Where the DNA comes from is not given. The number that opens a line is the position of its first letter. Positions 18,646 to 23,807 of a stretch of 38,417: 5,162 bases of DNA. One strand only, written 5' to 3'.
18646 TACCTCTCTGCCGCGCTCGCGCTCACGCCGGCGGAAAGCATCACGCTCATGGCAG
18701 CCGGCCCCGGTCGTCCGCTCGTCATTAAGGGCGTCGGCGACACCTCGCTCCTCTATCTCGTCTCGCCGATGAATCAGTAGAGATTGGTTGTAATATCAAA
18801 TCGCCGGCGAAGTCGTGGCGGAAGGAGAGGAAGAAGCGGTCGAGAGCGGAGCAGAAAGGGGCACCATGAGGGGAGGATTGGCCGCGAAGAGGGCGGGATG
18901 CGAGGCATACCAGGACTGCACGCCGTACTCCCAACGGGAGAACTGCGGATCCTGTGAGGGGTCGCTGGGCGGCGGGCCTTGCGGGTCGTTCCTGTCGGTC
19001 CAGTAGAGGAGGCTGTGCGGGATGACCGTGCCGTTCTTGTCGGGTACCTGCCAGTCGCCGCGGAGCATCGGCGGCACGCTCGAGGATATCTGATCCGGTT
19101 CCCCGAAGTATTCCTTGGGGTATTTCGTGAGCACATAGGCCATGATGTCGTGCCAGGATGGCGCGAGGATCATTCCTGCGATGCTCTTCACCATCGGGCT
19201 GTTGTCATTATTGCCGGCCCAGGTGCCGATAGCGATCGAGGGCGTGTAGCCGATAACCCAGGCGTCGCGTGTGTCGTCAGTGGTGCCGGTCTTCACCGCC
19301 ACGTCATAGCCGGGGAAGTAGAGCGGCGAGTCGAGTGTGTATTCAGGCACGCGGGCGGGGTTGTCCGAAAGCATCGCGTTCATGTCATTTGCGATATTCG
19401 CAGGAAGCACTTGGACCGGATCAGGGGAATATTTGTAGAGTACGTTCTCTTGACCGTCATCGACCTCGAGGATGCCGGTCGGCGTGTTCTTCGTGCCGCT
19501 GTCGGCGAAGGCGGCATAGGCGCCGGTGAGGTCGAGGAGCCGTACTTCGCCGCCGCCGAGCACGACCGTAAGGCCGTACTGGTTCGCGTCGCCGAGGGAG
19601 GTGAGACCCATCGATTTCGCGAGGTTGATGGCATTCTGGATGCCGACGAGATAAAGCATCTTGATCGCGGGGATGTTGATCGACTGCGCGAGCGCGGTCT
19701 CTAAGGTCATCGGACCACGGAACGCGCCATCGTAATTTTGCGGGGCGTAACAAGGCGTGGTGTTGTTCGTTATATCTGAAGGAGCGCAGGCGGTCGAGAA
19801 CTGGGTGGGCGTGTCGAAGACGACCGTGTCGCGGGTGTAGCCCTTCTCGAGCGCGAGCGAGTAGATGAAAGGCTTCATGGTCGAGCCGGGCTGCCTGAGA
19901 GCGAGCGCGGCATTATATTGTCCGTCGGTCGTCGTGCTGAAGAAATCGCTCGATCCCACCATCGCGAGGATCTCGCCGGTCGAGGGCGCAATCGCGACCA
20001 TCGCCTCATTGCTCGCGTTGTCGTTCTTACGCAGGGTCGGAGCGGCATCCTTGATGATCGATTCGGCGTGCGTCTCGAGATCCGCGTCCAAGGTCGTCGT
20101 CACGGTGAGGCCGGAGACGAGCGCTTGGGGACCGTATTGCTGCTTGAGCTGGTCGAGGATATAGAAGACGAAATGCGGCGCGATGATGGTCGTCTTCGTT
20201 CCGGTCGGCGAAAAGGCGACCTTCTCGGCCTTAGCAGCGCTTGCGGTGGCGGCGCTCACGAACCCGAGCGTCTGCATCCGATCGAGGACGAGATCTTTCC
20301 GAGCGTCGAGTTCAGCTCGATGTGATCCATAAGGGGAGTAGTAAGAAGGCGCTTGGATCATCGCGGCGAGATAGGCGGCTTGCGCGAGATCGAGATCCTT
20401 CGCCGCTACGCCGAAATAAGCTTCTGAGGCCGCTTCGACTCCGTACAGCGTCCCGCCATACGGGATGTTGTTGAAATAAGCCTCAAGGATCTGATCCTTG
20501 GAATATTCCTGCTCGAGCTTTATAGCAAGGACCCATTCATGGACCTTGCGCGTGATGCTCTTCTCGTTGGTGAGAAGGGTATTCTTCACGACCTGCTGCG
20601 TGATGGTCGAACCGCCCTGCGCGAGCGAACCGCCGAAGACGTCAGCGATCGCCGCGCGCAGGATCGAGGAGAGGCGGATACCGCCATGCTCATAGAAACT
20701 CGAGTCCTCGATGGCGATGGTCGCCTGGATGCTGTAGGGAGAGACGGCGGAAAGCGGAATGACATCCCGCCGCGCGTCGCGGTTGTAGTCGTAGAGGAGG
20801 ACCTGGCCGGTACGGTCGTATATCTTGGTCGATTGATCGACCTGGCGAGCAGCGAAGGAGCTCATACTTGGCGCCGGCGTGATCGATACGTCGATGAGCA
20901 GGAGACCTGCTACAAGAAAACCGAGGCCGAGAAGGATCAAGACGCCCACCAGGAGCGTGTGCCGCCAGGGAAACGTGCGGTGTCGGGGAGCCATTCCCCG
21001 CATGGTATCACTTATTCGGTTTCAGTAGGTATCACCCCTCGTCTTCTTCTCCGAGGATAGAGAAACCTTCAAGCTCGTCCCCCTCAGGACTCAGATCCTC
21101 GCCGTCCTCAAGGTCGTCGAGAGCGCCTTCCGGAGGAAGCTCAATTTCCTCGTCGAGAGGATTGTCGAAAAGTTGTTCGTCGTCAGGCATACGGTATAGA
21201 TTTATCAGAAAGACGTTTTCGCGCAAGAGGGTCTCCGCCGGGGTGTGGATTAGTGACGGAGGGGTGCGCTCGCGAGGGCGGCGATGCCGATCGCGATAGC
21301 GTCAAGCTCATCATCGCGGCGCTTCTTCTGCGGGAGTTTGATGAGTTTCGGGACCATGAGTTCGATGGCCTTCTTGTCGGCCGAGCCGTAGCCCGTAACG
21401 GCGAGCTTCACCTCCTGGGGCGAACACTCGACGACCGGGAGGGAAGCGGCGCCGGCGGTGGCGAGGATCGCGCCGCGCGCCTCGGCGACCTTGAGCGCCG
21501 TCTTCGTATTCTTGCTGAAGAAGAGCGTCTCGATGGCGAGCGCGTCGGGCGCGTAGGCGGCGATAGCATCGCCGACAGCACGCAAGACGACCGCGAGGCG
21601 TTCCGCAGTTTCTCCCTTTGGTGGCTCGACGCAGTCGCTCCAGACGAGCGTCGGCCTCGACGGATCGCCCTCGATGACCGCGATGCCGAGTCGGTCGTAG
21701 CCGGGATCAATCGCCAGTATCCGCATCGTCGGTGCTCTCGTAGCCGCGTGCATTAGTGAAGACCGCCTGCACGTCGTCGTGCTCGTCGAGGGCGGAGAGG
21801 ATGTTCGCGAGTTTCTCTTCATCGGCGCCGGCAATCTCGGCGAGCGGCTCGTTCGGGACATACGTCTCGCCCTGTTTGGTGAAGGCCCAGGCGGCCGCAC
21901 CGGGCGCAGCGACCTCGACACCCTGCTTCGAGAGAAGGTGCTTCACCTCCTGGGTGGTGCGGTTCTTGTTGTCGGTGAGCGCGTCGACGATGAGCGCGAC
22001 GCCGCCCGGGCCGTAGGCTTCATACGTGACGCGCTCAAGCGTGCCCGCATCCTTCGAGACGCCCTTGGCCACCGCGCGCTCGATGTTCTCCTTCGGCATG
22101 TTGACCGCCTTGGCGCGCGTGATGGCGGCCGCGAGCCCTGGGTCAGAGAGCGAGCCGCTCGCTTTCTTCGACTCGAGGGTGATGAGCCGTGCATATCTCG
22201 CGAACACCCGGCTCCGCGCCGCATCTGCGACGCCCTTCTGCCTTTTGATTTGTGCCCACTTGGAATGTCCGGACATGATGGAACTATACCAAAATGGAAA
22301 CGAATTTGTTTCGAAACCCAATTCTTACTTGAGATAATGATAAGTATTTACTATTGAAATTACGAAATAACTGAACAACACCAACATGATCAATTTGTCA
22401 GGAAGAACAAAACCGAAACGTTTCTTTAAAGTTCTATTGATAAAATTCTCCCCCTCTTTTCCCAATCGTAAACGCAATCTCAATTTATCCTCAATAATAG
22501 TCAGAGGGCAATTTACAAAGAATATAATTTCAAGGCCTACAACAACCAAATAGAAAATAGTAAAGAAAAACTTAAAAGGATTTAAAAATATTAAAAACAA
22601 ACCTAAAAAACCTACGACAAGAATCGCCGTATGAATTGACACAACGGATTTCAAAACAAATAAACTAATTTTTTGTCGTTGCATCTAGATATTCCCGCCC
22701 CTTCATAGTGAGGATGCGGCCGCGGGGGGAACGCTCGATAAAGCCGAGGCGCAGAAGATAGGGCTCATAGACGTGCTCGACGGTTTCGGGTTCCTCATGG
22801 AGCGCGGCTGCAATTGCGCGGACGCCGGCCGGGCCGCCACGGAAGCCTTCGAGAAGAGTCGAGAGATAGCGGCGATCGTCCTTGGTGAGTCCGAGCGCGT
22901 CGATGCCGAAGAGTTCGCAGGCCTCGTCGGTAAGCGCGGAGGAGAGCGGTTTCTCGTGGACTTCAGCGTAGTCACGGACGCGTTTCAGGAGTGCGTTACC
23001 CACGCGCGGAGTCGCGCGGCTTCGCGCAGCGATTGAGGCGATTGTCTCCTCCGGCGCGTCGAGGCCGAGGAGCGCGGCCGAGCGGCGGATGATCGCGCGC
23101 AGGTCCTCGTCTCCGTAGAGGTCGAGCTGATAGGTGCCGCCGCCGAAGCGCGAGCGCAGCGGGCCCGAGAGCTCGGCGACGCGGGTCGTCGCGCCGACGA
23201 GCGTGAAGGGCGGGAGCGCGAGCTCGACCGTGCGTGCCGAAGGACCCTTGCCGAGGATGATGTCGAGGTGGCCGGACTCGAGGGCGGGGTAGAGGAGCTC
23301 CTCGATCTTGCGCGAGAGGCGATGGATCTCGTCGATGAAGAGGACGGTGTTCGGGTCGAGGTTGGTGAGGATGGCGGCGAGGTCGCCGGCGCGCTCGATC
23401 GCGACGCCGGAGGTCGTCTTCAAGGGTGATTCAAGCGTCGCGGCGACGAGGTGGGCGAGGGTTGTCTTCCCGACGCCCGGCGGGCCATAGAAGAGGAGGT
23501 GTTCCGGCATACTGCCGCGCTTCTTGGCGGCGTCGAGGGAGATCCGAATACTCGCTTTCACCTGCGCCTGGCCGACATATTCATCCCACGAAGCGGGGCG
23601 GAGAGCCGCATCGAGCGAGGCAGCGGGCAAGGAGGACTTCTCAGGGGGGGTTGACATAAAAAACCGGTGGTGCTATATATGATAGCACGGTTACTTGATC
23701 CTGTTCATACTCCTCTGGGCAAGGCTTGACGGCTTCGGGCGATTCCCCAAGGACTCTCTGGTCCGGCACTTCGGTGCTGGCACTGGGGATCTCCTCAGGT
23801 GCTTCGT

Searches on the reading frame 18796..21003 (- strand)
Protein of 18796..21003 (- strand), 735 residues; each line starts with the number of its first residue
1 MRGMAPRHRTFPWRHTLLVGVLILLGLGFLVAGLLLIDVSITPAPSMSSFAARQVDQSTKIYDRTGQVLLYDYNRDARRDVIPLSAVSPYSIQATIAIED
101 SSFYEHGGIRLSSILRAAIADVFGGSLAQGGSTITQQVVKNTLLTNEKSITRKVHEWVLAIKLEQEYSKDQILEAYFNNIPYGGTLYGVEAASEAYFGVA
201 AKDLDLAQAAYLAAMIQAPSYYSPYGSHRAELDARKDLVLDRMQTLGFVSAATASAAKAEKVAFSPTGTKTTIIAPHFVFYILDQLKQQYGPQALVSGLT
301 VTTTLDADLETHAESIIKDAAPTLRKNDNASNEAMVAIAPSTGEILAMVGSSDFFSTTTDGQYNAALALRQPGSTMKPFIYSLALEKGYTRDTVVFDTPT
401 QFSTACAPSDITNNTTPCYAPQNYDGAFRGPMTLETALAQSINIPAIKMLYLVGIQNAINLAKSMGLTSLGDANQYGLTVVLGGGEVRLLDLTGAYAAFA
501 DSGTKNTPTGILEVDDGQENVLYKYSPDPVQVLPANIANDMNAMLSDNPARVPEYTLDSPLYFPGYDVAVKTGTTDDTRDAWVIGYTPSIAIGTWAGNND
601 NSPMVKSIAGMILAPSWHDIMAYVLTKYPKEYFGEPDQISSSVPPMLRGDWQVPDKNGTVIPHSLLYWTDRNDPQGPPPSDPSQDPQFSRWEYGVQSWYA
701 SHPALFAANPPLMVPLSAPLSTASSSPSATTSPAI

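Call 94: search_protein_families(library=pfam, proteins=[window:18796-21003:-], max_evalue=0.0001)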
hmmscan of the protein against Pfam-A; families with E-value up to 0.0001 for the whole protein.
window:18796-21003:- (735 aa): 2 families
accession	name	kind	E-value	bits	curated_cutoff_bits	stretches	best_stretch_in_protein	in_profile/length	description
PF00912.28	Transgly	-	1.2e-62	210.9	27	1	72-244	7-178/178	Transglycosylase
PF00905.27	Transpeptidase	-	2e-18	67.1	22.1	1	335-589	3-267/299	Penicillin binding protein transpeptidase domain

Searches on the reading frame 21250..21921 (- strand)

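Call 94: search_protein_families(library=pfam, proteins=[window:21250-21921:-], max_evalue=0.0001)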
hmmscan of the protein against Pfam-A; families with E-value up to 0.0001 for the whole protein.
window:21250-21921:- (223 aa): 1 family
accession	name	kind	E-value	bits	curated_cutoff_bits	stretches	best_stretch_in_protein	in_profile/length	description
PF02075.23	RuvC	-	1.8e-35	122.4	22.2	1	68-214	1-147/148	Crossover junction endodeoxyribonuclease RuvC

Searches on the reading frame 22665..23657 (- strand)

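Call 94: search_protein_families(library=pfam, proteins=[window:22665-23657:-], max_evalue=0.0001)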
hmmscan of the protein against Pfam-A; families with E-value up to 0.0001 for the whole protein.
window:22665-23657:- (330 aa): 9 families
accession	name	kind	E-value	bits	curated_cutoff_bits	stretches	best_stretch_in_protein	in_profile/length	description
PF05496.18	RuvB_N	-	3.3e-65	219.1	27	1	19-172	1-154/159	Holliday junction DNA helicase RuvB P-loop domain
PF05491.19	RuvB_C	-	2.3e-25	88.8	24.7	1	255-324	2-71/72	RuvB C-terminal winged helix domain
PF17864.7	AAA_lid_4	-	1.2e-19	70.2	27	1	181-253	1-74/74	RuvB AAA lid domain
PF00004.35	AAA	-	3.5e-18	66.7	21.2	1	54-171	1-123/131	ATPase family associated with various cellular activities (AAA)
PF07728.20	AAA_5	-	1.6e-09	38.4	22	1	53-171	1-139/139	AAA domain (dynein-related subfamily)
PF01078.27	Mg_chelatase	-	2.2e-06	27.6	20.3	0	52-75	23-46/207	Magnesium chelatase, subunit ChlI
PF13191.12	AAA_16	-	4.2e-06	27.8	32.6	0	46-78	19-51/167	AAA ATPase domain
PF13401.12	AAA_22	-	4.5e-06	27.4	27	0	53-77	7-31/130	AAA domain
PF07724.20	AAA_2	-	4.3e-05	24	27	0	99-132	72-105/166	AAA domain (Cdc48 subfamily)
